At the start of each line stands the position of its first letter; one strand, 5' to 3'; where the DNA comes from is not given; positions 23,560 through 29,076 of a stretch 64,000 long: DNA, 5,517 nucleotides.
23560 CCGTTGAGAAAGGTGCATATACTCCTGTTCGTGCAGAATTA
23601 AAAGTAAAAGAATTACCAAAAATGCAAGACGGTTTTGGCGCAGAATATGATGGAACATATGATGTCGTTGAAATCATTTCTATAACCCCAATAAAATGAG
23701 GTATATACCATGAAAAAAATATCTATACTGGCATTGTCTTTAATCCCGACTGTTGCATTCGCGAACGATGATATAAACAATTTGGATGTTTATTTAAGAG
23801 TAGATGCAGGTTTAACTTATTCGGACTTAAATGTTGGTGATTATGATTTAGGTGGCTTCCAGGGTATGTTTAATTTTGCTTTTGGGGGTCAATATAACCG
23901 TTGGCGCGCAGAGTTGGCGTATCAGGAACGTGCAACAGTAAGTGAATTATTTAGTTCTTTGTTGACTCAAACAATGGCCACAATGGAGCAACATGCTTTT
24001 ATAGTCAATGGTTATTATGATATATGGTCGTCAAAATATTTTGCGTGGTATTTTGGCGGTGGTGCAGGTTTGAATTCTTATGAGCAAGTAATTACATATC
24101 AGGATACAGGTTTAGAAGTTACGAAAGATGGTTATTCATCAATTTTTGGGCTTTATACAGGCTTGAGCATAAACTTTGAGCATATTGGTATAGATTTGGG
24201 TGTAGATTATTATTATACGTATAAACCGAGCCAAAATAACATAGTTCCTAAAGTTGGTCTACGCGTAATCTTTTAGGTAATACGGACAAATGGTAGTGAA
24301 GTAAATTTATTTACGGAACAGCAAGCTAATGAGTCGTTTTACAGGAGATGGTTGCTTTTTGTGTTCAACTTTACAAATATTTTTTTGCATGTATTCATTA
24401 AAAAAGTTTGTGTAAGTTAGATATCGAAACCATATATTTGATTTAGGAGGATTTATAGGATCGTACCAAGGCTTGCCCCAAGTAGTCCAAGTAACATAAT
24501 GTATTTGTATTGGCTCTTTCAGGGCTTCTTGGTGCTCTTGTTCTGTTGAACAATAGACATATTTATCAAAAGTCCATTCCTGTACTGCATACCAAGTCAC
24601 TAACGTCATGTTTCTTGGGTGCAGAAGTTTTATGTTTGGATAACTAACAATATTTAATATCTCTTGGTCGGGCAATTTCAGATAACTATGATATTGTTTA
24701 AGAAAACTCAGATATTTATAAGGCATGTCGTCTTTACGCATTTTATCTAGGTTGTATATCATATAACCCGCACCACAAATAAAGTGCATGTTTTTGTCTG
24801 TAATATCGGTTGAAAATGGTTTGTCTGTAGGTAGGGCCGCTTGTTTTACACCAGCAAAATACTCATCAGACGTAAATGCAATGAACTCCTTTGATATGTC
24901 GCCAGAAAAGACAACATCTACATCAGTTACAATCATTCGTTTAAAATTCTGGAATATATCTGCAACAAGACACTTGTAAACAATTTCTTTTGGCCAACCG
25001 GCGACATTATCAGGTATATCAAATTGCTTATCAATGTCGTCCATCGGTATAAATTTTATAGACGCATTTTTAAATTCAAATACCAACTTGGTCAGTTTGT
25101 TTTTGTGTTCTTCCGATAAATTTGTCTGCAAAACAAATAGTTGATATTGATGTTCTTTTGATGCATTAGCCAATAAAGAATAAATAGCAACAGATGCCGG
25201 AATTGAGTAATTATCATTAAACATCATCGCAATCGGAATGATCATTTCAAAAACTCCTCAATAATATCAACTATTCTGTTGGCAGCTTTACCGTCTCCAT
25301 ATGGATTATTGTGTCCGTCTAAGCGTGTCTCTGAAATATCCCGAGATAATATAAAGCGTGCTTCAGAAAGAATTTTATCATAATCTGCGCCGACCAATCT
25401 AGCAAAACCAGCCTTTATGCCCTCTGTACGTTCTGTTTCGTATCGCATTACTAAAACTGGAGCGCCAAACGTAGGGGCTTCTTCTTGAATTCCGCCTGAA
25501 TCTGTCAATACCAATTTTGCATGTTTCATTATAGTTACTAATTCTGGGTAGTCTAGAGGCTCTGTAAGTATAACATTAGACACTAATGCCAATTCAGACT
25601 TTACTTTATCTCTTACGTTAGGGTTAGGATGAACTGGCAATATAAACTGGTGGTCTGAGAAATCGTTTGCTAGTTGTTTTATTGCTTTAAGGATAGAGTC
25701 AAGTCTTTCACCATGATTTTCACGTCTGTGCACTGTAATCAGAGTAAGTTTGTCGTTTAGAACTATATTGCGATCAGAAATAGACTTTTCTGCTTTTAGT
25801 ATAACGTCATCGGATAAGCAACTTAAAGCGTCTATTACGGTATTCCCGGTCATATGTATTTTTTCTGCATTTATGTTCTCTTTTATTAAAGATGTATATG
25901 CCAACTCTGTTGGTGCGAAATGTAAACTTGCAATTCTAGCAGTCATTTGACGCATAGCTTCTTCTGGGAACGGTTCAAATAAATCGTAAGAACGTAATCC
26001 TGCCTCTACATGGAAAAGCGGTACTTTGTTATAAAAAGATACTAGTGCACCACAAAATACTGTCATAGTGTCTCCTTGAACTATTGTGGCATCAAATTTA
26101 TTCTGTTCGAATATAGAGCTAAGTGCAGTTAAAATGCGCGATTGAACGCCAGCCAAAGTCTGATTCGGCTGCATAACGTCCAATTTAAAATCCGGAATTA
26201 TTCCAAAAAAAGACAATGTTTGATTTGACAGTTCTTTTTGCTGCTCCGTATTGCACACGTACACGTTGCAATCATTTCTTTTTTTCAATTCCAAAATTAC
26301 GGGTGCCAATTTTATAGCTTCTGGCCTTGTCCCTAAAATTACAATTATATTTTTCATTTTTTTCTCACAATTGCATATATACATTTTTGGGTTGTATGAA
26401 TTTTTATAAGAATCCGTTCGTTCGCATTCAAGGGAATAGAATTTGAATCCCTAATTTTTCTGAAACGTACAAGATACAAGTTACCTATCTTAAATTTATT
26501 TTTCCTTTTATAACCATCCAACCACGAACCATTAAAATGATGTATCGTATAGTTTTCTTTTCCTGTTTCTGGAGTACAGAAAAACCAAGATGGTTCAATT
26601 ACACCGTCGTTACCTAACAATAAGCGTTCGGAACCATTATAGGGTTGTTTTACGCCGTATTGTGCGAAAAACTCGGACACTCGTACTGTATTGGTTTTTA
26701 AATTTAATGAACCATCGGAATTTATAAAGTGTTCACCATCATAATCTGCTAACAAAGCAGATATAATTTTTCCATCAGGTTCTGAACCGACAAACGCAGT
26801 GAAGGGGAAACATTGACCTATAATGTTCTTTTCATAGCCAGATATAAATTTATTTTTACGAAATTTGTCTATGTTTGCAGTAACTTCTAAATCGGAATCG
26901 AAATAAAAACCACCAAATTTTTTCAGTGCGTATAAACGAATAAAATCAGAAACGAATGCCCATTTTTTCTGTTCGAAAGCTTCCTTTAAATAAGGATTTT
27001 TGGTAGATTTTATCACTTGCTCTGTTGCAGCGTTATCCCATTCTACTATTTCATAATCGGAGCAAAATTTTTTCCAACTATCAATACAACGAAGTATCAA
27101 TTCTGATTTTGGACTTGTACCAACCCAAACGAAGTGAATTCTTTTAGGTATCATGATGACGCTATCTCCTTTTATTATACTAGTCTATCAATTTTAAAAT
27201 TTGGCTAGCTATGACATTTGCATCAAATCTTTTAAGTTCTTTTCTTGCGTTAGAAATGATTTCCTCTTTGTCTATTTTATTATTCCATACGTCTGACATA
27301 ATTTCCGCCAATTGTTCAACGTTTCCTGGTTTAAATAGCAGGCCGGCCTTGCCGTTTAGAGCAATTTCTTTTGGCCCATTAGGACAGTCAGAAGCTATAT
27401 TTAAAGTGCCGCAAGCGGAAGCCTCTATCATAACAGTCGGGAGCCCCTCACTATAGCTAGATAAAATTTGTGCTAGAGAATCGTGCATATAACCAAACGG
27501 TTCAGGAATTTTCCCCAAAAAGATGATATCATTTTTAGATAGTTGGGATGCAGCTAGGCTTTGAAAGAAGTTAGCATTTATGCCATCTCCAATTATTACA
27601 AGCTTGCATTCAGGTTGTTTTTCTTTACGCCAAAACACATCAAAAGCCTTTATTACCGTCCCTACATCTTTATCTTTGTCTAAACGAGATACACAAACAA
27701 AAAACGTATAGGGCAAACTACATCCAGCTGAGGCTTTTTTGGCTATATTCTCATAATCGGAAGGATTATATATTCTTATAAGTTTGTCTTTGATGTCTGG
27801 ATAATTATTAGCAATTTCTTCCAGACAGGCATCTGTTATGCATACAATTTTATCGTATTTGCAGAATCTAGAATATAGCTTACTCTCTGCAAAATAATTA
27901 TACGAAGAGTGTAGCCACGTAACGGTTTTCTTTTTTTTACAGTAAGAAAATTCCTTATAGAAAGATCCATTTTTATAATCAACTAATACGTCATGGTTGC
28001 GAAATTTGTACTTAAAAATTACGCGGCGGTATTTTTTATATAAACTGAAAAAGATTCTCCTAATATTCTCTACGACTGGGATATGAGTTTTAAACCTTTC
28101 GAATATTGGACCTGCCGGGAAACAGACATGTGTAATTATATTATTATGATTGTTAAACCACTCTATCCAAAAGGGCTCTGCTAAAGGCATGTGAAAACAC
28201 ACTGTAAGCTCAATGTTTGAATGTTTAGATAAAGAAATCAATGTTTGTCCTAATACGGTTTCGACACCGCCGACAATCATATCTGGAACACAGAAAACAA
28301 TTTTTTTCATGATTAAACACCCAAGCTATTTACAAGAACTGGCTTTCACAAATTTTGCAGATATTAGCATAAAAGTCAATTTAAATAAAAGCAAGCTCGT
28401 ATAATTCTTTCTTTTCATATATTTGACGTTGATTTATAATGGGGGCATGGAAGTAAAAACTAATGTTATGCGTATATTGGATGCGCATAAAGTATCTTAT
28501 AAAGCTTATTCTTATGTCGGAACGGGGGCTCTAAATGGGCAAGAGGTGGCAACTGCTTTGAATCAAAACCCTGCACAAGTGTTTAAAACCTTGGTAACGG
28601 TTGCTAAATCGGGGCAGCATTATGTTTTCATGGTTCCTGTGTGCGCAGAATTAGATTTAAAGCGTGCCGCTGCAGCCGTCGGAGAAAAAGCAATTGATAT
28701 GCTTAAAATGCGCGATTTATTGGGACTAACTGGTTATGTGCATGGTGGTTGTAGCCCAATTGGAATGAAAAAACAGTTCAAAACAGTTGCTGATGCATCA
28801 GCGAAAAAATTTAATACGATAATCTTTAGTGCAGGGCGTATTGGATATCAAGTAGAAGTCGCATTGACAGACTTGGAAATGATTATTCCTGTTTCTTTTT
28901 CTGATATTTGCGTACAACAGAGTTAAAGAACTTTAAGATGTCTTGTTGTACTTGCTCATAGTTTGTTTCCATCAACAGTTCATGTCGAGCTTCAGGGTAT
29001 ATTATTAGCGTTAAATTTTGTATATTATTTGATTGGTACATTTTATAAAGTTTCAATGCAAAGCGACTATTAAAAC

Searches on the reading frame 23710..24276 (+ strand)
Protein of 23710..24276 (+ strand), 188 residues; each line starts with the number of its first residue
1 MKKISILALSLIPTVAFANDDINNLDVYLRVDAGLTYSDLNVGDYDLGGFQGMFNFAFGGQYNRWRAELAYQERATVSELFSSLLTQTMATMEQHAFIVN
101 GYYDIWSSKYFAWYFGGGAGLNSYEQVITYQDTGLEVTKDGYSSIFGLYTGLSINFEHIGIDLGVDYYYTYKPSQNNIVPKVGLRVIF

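Call 19: search_protein_families(library=pfam, proteins=[window:23710-24276:+], max_evalue=0.001)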
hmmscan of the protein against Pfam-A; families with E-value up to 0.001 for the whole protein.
window:23710-24276:+ (188 aa): 0 families

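Call 65: search_protein_families(library=padloc, proteins=[window:23710-24276:+], max_evalue=0.01)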
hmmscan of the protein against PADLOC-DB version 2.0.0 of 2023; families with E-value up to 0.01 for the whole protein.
window:23710-24276:+ (188 aa): 0 families

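Call 83: find_encoding_contigs(protein=window:23710-24276:+, flank=10000, max_places=10)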
Protein window:23710-24276:+ (188 aa): no gene with exactly this product is on record in the collection.

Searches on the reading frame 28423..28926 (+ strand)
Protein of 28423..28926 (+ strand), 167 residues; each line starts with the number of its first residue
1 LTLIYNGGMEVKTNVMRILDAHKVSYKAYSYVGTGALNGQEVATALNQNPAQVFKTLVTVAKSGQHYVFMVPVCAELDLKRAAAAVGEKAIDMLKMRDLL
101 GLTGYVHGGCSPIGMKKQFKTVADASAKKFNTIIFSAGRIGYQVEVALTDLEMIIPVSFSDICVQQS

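Call 20: search_protein_families(library=pfam, proteins=[window:28423-28926:+], max_evalue=0.001)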
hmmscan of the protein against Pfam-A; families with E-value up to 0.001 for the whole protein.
window:28423-28926:+ (167 aa): 1 family
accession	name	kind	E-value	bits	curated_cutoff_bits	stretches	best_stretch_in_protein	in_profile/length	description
PF04073.20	tRNA_edit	-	1.1e-26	93.8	25.5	1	40-152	8-121/123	Aminoacyl-tRNA editing domain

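Call 84: find_encoding_contigs(protein=window:28423-28926:+, flank=10000, max_places=10)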
Protein window:28423-28926:+ (167 aa): no gene with exactly this product is on record in the collection.

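Call 85: find_encoding_contigs(protein=window:28447-28926:+, flank=10000, max_places=10)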
Protein window:28447-28926:+ (159 aa): 22 contigs read that carry it; 10 places shown.
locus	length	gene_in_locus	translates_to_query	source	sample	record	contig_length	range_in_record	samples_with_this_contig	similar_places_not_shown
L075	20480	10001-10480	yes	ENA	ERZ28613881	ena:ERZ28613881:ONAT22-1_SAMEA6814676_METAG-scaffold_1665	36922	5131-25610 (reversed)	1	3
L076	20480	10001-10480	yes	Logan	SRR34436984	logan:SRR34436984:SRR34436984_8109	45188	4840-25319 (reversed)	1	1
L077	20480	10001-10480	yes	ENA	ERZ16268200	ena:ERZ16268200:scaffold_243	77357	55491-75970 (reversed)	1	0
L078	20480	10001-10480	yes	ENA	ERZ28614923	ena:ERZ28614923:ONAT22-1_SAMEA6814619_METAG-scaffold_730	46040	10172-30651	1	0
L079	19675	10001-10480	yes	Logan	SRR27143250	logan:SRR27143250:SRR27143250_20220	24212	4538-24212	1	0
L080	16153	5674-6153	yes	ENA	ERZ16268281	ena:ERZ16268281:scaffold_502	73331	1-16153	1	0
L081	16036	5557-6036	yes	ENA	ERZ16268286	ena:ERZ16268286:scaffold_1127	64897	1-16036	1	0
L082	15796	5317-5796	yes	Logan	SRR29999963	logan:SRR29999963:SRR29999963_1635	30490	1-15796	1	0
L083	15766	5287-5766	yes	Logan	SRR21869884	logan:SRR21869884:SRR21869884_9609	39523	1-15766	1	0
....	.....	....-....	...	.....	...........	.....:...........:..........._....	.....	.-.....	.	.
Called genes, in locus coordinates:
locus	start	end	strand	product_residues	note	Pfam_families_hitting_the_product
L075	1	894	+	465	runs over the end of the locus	PF04055:Radical_SAM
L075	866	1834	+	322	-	PF09924:LPG_synthase_C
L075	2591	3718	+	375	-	PF00959:Phage_lysozyme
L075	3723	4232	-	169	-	-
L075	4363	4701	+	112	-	PF27665:UCP028175 (weak)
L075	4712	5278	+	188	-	-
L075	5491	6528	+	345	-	PF00535:Glycos_transf_2, PF10111:Glyco_tranf_2_2, PF13641:Glyco_tranf_2_3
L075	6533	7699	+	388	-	PF00534:Glycos_transf_1 (faint), PF13692:Glyco_trans_1_4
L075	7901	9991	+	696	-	PF04432:FrhB_FdhB_C, PF04230:PS_pyruv_trans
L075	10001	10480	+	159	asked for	PF04073:tRNA_edit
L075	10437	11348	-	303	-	PF00561:Abhydrolase_1 (weak), PF12146:Hydrolase_4, PF00326:Peptidase_S9 (faint)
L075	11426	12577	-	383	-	PF00890:FAD_binding_2 (weak), PF01134:GIDA (weak), PF01262:AlaDh_PNT_C, PF01266:DAO, PF03486:HI0933_like, PF07992:Pyr_redox_2, PF12831:FAD_oxidored, PF22780:HI0933_like_1st, +3 more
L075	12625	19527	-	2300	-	PF09479:Flg_new (faint)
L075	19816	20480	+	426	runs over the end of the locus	PF05970:PIF1, PF13245:AAA_19, PF13604:AAA_30, PF01443:Viral_helicase1 (faint), PF13401:AAA_22 (weak), PF02689:Herpes_Helicase (weak)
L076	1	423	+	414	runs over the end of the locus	PF00753:Lactamase_B, PF12706:Lactamase_B_2, PF07521:RMMBL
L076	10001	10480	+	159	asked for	PF04073:tRNA_edit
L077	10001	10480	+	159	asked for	PF04073:tRNA_edit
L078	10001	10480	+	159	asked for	PF04073:tRNA_edit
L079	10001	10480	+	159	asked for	PF04073:tRNA_edit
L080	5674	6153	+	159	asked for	PF04073:tRNA_edit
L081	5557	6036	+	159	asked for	PF04073:tRNA_edit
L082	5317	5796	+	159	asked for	PF04073:tRNA_edit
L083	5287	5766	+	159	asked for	PF04073:tRNA_edit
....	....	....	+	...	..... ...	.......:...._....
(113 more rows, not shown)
